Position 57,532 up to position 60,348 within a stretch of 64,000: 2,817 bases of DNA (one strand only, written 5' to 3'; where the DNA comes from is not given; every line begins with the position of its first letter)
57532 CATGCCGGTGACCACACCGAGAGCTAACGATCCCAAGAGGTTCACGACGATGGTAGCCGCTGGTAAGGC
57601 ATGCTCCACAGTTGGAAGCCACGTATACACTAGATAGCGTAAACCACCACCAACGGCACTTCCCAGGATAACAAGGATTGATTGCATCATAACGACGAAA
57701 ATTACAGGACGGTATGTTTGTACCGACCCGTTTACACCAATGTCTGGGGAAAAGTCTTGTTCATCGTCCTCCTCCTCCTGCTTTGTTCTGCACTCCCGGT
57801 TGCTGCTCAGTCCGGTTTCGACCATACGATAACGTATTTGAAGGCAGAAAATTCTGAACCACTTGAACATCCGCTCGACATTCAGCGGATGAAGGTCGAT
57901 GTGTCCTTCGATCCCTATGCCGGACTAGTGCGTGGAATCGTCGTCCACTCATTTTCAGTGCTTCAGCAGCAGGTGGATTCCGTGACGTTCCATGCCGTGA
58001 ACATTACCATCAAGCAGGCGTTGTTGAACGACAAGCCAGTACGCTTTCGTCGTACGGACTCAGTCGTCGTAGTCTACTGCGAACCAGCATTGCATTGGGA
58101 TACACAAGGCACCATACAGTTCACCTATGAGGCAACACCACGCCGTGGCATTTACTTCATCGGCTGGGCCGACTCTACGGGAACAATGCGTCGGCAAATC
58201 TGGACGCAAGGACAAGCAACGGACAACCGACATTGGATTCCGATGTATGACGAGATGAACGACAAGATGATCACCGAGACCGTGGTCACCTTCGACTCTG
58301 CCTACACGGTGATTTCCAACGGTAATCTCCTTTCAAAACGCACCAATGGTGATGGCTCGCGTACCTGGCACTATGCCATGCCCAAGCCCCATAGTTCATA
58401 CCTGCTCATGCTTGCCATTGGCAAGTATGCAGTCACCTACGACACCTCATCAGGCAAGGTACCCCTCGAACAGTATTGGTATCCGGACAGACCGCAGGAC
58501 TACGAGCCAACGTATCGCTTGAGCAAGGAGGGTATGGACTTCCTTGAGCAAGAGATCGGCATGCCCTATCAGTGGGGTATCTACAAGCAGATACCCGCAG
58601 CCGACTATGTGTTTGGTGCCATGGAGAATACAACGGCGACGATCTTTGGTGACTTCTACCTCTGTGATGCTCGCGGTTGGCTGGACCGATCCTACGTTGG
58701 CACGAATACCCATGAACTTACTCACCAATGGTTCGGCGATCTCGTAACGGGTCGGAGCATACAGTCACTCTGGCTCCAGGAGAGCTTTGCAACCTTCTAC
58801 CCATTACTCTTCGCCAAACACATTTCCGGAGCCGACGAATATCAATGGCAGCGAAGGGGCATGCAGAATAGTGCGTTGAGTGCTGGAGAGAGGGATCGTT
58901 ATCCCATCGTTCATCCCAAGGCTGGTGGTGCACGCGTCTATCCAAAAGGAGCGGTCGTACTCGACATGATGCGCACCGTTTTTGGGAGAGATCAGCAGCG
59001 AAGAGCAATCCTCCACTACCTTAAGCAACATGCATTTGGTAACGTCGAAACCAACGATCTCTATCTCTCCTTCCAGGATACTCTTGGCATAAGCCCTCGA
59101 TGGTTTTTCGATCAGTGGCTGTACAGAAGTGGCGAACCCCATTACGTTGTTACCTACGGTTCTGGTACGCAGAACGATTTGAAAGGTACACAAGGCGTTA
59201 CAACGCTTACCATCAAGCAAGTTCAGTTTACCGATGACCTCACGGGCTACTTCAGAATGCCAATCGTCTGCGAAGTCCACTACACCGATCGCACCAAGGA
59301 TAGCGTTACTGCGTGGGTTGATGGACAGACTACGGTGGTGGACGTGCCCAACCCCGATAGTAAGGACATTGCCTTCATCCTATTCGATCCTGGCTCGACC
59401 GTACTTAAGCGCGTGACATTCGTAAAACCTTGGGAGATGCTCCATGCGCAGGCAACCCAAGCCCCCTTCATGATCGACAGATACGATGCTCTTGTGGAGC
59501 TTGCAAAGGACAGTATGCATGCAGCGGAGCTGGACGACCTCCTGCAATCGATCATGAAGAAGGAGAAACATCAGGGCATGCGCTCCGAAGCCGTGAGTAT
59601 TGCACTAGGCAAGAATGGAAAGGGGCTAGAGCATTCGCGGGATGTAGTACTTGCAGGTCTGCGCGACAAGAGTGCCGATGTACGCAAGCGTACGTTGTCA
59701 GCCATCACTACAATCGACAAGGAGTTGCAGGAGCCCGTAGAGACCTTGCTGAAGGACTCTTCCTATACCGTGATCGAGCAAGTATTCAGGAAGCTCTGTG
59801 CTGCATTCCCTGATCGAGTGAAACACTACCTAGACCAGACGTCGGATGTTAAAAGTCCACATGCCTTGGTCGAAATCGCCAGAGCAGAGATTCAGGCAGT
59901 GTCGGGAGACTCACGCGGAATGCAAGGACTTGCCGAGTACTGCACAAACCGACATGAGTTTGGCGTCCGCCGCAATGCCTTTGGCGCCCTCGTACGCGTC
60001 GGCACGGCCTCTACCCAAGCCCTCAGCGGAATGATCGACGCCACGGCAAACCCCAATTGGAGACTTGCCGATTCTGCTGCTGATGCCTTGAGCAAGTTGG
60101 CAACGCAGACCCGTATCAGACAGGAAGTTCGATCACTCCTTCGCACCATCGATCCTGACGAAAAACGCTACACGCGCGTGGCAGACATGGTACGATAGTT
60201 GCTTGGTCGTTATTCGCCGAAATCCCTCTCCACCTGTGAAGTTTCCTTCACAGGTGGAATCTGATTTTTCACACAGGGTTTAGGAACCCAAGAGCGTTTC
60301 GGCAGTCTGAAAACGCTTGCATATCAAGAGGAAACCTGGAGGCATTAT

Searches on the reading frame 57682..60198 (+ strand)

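Call 35: search_protein_families(library=pfam, proteins=[window:57682-60198:+], max_evalue=0.0001)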
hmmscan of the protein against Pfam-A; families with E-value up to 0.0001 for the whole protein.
window:57682-60198:+ (838 aa): 3 families
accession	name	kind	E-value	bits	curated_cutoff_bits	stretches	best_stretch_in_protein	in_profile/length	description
PF01433.26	Peptidase_M1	-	4.9e-32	111.7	27.7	1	281-479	6-218/218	Peptidase family M1 domain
PF17900.6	Peptidase_M1_N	-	7.4e-19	69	25.8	1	74-241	9-186/186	Peptidase M1 N-terminal domain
PF13646.12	HEAT_2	-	3.9e-05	24.3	27.7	0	756-808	10-60/88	HEAT repeats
